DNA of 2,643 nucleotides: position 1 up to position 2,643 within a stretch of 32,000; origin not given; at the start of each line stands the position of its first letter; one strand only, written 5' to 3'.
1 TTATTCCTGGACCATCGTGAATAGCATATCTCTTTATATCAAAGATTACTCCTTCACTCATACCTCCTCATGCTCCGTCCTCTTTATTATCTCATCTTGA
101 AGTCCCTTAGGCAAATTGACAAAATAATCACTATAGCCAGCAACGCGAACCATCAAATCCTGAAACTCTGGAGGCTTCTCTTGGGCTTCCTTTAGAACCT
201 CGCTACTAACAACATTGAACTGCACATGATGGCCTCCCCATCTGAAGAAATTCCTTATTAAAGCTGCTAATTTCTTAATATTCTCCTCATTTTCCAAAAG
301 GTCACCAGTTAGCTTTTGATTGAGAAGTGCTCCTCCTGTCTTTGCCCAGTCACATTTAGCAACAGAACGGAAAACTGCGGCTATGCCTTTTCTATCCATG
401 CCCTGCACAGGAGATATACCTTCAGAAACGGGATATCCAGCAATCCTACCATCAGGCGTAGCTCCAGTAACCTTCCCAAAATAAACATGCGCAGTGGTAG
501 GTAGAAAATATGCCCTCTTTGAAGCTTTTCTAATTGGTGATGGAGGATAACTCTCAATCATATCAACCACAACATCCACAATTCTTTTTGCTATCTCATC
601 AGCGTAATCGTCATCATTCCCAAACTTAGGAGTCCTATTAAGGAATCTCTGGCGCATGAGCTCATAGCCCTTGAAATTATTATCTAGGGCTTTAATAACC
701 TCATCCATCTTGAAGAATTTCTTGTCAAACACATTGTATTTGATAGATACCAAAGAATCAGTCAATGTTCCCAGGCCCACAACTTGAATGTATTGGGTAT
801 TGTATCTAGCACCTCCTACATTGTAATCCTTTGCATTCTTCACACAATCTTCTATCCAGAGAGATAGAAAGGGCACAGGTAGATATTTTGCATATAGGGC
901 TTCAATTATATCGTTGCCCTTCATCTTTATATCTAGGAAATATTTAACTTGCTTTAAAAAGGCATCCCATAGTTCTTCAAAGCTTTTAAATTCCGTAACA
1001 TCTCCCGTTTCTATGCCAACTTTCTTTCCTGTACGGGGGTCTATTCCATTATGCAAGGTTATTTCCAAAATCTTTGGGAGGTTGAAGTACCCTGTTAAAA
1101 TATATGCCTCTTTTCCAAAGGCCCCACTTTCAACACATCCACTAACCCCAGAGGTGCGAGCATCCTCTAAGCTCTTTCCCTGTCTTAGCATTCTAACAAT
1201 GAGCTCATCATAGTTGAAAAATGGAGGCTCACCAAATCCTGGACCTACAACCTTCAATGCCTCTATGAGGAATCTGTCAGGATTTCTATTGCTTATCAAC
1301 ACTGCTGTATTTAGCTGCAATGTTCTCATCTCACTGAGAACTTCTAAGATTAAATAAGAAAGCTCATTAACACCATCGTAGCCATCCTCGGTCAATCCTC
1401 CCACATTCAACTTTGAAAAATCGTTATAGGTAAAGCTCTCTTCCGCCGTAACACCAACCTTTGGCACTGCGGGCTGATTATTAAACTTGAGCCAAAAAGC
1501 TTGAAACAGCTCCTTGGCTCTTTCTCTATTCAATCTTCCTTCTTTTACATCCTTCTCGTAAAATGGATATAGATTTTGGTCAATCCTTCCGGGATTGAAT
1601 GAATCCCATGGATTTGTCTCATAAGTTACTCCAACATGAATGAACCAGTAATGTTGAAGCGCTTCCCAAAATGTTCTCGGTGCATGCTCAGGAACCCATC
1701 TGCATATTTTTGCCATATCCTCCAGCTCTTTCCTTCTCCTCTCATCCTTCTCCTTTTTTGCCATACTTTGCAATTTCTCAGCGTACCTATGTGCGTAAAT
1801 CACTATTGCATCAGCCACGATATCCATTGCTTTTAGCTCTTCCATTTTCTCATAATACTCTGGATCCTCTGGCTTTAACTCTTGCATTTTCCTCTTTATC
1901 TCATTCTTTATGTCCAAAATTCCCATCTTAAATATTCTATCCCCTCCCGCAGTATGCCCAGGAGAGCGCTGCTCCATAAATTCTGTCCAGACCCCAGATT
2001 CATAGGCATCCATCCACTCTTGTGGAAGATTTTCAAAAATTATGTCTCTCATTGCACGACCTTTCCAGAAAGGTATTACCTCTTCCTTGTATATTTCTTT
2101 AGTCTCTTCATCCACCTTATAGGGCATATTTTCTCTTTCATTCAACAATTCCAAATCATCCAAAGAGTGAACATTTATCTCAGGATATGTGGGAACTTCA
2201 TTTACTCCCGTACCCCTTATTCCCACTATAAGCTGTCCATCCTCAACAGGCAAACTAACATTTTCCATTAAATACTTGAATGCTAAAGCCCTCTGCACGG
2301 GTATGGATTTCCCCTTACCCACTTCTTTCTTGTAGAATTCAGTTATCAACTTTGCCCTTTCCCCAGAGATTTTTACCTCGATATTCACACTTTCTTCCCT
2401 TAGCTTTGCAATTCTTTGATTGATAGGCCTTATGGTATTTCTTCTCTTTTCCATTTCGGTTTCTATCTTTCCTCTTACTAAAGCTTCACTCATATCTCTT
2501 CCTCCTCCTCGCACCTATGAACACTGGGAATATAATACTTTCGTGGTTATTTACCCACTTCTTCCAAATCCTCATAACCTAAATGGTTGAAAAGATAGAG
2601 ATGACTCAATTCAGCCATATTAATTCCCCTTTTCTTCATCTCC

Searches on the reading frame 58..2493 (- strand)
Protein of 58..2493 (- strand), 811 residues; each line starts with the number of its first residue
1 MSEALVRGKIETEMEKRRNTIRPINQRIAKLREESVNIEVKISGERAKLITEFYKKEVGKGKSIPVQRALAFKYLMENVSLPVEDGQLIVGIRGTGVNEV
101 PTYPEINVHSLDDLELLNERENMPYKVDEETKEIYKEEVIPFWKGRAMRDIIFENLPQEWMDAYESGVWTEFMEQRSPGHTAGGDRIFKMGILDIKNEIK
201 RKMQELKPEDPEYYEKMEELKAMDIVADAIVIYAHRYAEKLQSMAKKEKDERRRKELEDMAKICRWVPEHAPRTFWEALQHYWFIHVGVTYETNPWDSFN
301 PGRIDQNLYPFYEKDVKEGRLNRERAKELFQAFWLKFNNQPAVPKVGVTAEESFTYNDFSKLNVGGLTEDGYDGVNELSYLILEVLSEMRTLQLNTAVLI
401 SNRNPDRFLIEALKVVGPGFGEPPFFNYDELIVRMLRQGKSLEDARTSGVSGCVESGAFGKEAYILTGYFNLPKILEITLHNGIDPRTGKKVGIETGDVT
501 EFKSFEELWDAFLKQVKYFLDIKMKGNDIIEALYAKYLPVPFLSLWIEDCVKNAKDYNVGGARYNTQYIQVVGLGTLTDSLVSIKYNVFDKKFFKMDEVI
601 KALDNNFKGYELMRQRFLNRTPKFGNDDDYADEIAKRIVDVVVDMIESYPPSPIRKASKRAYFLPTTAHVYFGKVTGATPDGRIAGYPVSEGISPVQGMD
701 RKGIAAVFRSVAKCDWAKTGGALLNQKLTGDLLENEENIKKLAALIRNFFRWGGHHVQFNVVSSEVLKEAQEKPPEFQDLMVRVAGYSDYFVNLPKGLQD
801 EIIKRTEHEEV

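Call 6: search_protein_families(library=pfam, proteins=[window:58-2493:-], max_evalue=0.01)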
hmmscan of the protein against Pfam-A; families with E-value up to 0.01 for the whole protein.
window:58-2493:- (811 aa): 2 families
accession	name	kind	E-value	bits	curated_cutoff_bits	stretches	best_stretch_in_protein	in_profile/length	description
PF02901.20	PFL-like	-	2.3e-224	747.3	24.3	1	26-673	3-647/647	Pyruvate formate lyase-like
PF01228.26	Gly_radical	-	1.8e-32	112.4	22.2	1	689-792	1-106/106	Glycine radical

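Call 7: search_solved_structures(query=window:58-2493:-, max_evalue=0.00001)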
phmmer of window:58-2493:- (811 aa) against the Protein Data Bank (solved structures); distinct sequences matched with E-value up to 0.00001: 36.
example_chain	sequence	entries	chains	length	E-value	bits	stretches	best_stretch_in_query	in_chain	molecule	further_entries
6vxc_A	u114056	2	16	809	2.6e-283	945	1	22-808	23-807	Trans-4-hydroxy-L-proline dehydratase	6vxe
1r8w_A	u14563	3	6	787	8.1e-149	500.2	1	26-808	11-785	glycerol dehydratase | B12-independent glycerol dehydratase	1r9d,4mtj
8id1_A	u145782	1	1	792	1.7e-140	472.6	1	26-809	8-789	Formate C-acetyltransferase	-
9f3w_A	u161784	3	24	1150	1.4e-136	459.8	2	24-809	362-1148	Choline trimethylamine-lyase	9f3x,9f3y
5i2a_A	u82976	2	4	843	2.8e-133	448.8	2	37-617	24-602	Diol-dehydratase | Diol dehydratase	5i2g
5ymr_B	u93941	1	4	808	6.1e-128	431.2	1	22-809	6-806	Formate acetyltransferase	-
8iof_A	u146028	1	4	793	2.1e-127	429.4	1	26-809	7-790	Benzylsuccinate synthase alpha subunit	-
2f3o_A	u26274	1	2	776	5.2e-127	428.1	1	27-806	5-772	pyruvate formate-lyase 2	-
9rco_A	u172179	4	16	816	4.9e-126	424.9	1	26-808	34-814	Glycyl radical protein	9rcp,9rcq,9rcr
5fay_A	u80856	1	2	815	1.7e-124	419.7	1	27-806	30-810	Choline trimethylamine-lyase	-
9ht9_A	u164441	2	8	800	2.6e-124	419.2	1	27-806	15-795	Choline trimethylamine-lyase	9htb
9r0v_A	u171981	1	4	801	2.7e-124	419.1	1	27-806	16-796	Choline trimethylamine-lyase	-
6vue_A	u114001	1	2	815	2.8e-124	419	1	27-806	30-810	Choline trimethylamine-lyase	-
5faw_A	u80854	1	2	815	2.8e-124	419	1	27-806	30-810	Choline trimethylamine-lyase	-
5fau_A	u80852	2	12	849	3.2e-124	418.9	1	27-806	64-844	Choline trimethylamine-lyase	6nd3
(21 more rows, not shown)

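Call 8: search_solved_structures(query=window:58-2493:-, max_evalue=1e-200, show_alignments=1)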
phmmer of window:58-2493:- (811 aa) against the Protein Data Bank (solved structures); distinct sequences matched with E-value up to 1e-200: 1.
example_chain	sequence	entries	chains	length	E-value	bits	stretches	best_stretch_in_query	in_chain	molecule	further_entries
6vxc_A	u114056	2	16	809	2.6e-283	945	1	22-808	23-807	Trans-4-hydroxy-L-proline dehydratase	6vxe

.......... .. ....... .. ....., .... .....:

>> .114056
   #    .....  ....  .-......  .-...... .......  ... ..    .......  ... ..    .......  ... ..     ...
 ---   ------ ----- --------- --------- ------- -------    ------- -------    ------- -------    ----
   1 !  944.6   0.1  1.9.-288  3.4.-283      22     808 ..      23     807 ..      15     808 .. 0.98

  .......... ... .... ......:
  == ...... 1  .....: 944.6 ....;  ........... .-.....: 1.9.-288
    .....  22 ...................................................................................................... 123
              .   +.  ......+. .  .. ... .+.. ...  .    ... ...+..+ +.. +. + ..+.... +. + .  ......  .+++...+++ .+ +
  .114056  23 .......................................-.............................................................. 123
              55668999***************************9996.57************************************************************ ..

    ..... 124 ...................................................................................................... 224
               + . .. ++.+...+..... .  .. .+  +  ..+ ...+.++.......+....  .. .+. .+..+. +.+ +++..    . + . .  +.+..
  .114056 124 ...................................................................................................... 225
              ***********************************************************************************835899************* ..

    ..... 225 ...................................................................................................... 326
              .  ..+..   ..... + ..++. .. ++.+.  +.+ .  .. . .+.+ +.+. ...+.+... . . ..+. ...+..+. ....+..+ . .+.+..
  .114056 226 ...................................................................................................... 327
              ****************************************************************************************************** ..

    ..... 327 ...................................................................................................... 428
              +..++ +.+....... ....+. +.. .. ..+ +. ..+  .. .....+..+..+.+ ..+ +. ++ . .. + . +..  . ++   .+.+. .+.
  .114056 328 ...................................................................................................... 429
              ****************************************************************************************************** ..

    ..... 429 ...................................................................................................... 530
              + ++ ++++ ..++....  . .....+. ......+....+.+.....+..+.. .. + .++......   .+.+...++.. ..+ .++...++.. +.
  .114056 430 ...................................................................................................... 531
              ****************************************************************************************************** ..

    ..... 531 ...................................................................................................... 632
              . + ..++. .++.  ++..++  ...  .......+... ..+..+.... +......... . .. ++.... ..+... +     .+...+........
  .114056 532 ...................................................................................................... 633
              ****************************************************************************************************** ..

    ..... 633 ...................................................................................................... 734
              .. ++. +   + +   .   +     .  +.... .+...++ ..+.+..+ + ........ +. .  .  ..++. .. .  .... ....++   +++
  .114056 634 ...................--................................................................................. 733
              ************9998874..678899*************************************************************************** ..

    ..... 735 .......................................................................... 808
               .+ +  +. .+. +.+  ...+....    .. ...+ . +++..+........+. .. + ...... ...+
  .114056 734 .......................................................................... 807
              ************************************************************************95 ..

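Call 14: search_protein_families(library=ncbifam, proteins=[window:58-2493:-], max_evalue=0.001)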
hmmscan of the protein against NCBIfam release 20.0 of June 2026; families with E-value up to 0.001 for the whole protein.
window:58-2493:- (811 aa): 12 families
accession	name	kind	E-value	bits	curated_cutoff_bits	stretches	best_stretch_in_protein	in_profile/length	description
NF043068.1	glycl_HYPD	equivalog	0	1142.3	1100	1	25-809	1-783/784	trans-4-hydroxy-L-proline dehydratase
TIGR01774.1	PFL2-3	subfamily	9.8e-192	639.2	678.2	1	25-809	3-785/786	formate C-acetyltransferase/glycerol dehydratase family glycyl radical enzyme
NF048011.1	SfplDhtHpsGDes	equivalog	4.6e-171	571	1000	1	9-809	6-820/821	(2S)-3-sulfopropanediol dehydratase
TIGR04394.1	choline_CutC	equivalog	2.5e-150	502.5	1050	1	25-809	2-787/789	choline trimethylamine-lyase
NF007437.0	PRK09983.1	equivalog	3.9e-142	475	1109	1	25-809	2-764/765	formate C-acetyltransferase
NF048009.1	SfplDhtHpfGKleb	equivalog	3.7e-141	471.9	1000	1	26-807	26-821/824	(2S)-3-sulfopropanediol dehydratase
NF033718.1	indole_decarb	equivalog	5.6e-131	438.4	1100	2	13-612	20-648/868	indoleacetate decarboxylase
NF033715.1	glycyl_HPDL_Lrg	equivalog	2.5e-108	363.2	1150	2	220-609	272-679/901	4-hydroxyphenylacetate decarboxylase large subunit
TIGR01255.1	pyr_form_ly_1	equivalog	7.6e-40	137.1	994.2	1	276-810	237-743/744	formate C-acetyltransferase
NF038360.1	rad_fix_GrcA3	exception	3.8e-16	58.9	158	1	735-810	2-77/78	autonomous glycyl radical cofactor GrcA3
NF008341.1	PRK11127.1-1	equivalog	8.5e-10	38.5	145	1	753-810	22-79/80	autonomous glycyl radical cofactor GrcA2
TIGR04365.1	spare_glycyl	equivalog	2.4e-07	31.1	170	1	753-808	68-123/126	autonomous glycyl radical cofactor GrcA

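Call 28: find_homologous_proteins(query=window:58-2493:-, max_evalue=1e-100)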
Query window:58-2493:- (811 aa): 8000 proteins with E <= 1e-100 among 8000 candidates; the best 120 are listed.
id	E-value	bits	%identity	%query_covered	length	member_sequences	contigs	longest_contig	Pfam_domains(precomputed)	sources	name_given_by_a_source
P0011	0.0e+0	1862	100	100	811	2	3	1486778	PF02901.21,PF01228.27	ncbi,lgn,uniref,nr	ncbi:trans-4-hydroxy-L-proline dehydratase [Candidatus Aciduliprofundum boonei]|uniref:Formate C-ace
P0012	0.0e+0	1672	88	100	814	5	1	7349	PF02901.21,PF01228.27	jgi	-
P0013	0.0e+0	1660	88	99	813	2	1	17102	PF02901.21,PF01228.27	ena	-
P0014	0.0e+0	1625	86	99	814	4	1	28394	PF02901.21,PF01228.27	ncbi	-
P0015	0.0e+0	1608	84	99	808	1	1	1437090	PF02901.21,PF01228.27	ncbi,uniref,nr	ncbi:pyruvate-formate lyase [Aciduliprofundum sp. MAR08-339]|uniref:trans-4-hydroxy-L-proline dehydr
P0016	0.0e+0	1578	82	100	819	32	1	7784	PF02901.21,PF01228.27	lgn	-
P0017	0.0e+0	1557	81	99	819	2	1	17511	PF02901.21,PF01228.27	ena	-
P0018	0.0e+0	1555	81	100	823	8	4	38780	PF02901.21,PF01228.27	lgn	-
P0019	0.0e+0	1554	81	99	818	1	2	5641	PF02901.21,PF01228.27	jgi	jgi:Pyruvate-formate lyase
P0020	0.0e+0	1554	81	99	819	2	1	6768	PF02901.21,PF01228.27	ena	-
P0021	0.0e+0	1549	81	99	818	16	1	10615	PF02901.21,PF01228.27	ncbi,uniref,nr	ncbi:MAG: formate C-acetyltransferase/glycerol dehydratase family glycyl radical enzyme [Thermoprote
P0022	0.0e+0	1547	81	100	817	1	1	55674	PF02901.21,PF01228.27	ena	-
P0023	0.0e+0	1545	80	100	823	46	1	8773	PF02901.21,PF01228.27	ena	-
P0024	0.0e+0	1545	81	99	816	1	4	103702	PF02901.21,PF01228.27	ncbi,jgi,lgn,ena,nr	ncbi:MAG: trans-4-hydroxy-L-proline dehydratase [Candidatus Methanodesulfokora sp.]|nr:MAG: formate 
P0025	0.0e+0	1545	80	99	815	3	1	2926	PF02901.21,PF01228.27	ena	-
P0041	0.0e+0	1513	79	99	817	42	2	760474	PF02901.21,PF01228.27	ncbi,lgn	ncbi:MAG: glycyl radical protein [Candidatus Korarchaeum sp.]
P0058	0.0e+0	1487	77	100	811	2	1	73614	PF02901.21,PF01228.27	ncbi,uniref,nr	ncbi:trans-4-hydroxy-L-proline dehydratase [Thermovenabulum gondwanense]|uniref:4-hydroxyphenylaceta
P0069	0.0e+0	1467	76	99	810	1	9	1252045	PF02901.21,PF01228.27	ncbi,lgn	ncbi:MAG: glycyl radical protein [Nitrososphaerota archaeon]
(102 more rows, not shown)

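Call 29: find_encoding_contigs(protein=P0024, flank=7000, max_places=1)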
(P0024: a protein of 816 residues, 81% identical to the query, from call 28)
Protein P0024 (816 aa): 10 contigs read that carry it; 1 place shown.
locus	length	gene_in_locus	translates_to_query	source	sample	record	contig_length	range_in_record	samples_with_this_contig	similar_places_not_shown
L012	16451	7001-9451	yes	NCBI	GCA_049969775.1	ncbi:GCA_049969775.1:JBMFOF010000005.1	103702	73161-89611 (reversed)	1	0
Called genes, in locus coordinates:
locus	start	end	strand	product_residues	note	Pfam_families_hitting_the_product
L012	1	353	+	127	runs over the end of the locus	PF01850:PIN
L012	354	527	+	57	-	-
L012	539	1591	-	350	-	PF02653:BPD_transp_2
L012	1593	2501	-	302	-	PF02653:BPD_transp_2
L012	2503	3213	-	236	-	PF00005:ABC_tran, PF02463:SMC_N (faint), PF13304:AAA_21 (faint)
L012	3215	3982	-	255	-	PF00005:ABC_tran, PF12399:BCA_ABC_TP_C (weak)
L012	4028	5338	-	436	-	PF13458:Peripla_BP_6, PF13433:Peripla_BP_5 (faint), PF01094:ANF_receptor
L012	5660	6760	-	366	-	PF01321:Creatinase_N, PF00557:Peptidase_M24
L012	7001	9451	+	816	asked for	PF02901:PFL-like, PF01228:Gly_radical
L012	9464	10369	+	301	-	PF13353:Fer4_12, PF04055:Radical_SAM, PF00037:Fer4 (weak), PF13237:Fer4_10 (weak), PF12838:Fer4_7, PF13187:Fer4_9 (weak), PF14697:Fer4_21, PF00037:Fer4 (weak), +6 more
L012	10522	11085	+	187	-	PF12644:DUF3782, PF07788:PDDEXK_10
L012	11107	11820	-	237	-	-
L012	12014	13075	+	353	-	PF09376:NurA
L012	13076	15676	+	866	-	PF01935:DUF87 (faint), PF14890:Intein_splicing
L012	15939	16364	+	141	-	-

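Call 30: find_encoding_contigs(protein=P0041, flank=7000, max_places=1)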
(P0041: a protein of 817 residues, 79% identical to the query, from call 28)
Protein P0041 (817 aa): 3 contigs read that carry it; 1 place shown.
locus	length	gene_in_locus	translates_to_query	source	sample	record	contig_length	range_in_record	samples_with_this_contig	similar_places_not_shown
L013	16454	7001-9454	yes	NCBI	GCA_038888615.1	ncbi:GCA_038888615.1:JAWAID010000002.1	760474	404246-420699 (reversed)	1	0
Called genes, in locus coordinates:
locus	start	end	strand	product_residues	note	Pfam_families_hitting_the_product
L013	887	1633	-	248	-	-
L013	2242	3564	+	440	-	-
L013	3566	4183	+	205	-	-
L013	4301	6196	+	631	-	PF00324:AA_permease, PF13520:AA_permease_2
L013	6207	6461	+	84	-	PF01037:AsnC_trans_reg, PF22482:AsnC_trans_reg_3 (weak)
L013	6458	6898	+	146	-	-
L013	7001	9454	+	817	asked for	PF02901:PFL-like, PF01228:Gly_radical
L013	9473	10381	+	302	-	PF13353:Fer4_12, PF04055:Radical_SAM, PF13187:Fer4_9 (faint), PF12838:Fer4_7 (weak), PF13484:Fer4_16 (faint), PF14697:Fer4_21 (weak), PF00037:Fer4 (weak), PF12837:Fer4_6 (weak)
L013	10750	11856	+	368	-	PF22020:RlmL_1st, PF02926:THUMP, PF01170:UPF0020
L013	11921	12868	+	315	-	PF00089:Trypsin, PF13365:Trypsin_2, PF00595:PDZ (faint), PF13180:PDZ_2, PF17820:PDZ_6 (weak)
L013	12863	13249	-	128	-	PF01042:Ribonuc_L-PSP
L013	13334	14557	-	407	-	PF00291:PALP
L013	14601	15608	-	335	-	-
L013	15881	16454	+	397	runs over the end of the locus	PF00999:Na_H_Exchanger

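Call 31: find_encoding_contigs(protein=P0069, flank=7000, max_places=1)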
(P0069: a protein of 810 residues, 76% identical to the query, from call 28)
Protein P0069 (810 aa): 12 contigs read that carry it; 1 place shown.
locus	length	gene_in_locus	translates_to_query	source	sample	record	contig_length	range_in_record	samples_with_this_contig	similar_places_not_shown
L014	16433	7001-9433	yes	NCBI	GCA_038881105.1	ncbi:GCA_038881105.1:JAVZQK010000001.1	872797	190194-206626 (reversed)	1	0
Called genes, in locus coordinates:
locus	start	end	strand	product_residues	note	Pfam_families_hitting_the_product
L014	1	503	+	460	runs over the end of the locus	PF05369:MtmB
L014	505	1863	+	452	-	PF12176:MtaB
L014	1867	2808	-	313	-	PF02653:BPD_transp_2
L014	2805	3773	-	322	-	PF02653:BPD_transp_2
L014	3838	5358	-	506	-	PF00005:ABC_tran, PF13304:AAA_21 (faint), PF00005:ABC_tran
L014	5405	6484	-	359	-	PF02608:Bmp, PF13407:Peripla_BP_4 (weak)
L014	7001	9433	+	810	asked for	PF02901:PFL-like, PF01228:Gly_radical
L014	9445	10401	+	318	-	PF13353:Fer4_12, PF00037:Fer4, PF12838:Fer4_7, PF13187:Fer4_9, PF13237:Fer4_10 (weak), PF14697:Fer4_21, PF00037:Fer4 (weak), PF04055:Radical_SAM, +3 more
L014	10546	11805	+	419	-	PF00465:Fe-ADH, PF13685:Fe-ADH_2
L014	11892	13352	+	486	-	PF01935:DUF87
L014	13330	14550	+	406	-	PF09376:NurA (weak)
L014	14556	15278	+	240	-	PF00730:HhH-GPD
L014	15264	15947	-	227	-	PF04256:DUF434, PF18481:DUF5616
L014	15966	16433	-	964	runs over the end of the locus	PF00133:tRNA-synt_1, PF09334:tRNA-synt_1g (weak), PF13603:tRNA-synt_1_2 (weak), PF09334:tRNA-synt_1g, PF01406:tRNA-synt_1e (weak), PF08264:Anticodon_1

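Call 32: find_encoding_contigs(protein=P0058, flank=7000, max_places=1)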
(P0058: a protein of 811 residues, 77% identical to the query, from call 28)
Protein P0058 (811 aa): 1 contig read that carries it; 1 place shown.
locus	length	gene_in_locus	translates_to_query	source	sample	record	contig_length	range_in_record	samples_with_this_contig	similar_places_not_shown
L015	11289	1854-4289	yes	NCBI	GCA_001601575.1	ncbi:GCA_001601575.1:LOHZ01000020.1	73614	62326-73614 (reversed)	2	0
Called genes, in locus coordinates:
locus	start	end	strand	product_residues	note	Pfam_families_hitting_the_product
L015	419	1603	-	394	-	PF01053:Cys_Met_Meta_PP, PF00155:Aminotran_1_2 (weak), PF06838:Met_gamma_lyase (faint), PF00266:Aminotran_5 (faint)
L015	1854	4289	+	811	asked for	PF02901:PFL-like, PF01228:Gly_radical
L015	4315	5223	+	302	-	PF13353:Fer4_12, PF13237:Fer4_10 (weak), PF14697:Fer4_21, PF00037:Fer4 (weak), PF12838:Fer4_7, PF13187:Fer4_9 (weak), PF04055:Radical_SAM, PF00037:Fer4, +4 more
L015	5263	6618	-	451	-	PF01554:MatE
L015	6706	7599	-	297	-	PF07833:Cu_amine_oxidN1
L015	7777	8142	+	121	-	PF12773:DZR (faint), PF13248:Zn_ribbon_3 (faint), PF13240:Zn_Ribbon_1 (faint), PF17032:Zn_ribbon_15, PF24460:DUF7575 (weak)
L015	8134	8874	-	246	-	PF01113:DapB_N, PF05173:DapB_C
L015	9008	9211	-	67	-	-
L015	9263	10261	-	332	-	PF08279:HTH_11, PF03099:BPL_LplA_LipB, PF02237:BPL_C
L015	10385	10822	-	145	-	PF02566:OsmC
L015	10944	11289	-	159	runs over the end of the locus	PF01661:Macro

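Call 36: find_related_loci(query=window:58-2493:-, collection=metagenome_contigs, flank=6000)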
Query window:58-2493:- (811 aa) in metagenome_contigs; peptide patterns used: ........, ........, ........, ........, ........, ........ (x = any residue, [..] = any of these).
588 stretches matched a pattern; 324 encode a relative of the query (tblastn E <= 1e-3); the best 80 are kept; 80 distinct loci.
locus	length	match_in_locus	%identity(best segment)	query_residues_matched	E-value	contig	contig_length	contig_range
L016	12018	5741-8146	85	10-811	0e+0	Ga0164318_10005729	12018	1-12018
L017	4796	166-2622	81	1-811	0e+0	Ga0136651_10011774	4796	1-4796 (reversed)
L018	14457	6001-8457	81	1-811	0e+0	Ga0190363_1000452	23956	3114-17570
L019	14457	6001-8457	80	1-811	0e+0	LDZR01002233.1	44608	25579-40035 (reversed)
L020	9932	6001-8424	81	3-808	0e+0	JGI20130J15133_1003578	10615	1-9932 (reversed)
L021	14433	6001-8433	81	3-811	0e+0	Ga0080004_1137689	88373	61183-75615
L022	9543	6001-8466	80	3-808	0e+0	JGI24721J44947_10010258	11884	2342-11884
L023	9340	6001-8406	81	9-808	0e+0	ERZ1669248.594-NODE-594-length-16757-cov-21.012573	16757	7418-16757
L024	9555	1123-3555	80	3-811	0e+0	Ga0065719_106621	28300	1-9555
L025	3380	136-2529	81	16-811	0e+0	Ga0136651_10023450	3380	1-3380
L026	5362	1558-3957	79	13-811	0e+0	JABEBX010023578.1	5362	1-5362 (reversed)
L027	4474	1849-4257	80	10-811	0e+0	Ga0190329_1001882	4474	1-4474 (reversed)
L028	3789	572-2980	78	10-811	0e+0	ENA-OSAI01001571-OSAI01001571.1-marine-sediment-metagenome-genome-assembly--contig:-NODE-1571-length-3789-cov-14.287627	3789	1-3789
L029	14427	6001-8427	78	4-811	0e+0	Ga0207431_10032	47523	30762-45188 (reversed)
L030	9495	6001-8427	76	4-811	0e+0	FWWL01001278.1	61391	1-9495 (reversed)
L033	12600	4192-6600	77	9-811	0e+0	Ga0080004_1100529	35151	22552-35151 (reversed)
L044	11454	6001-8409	76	9-811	0e+0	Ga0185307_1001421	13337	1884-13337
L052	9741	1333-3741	75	9-811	0e+0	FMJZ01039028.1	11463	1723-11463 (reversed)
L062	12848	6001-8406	73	10-810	0e+0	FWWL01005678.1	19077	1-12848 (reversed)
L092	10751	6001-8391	70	9-808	0e+0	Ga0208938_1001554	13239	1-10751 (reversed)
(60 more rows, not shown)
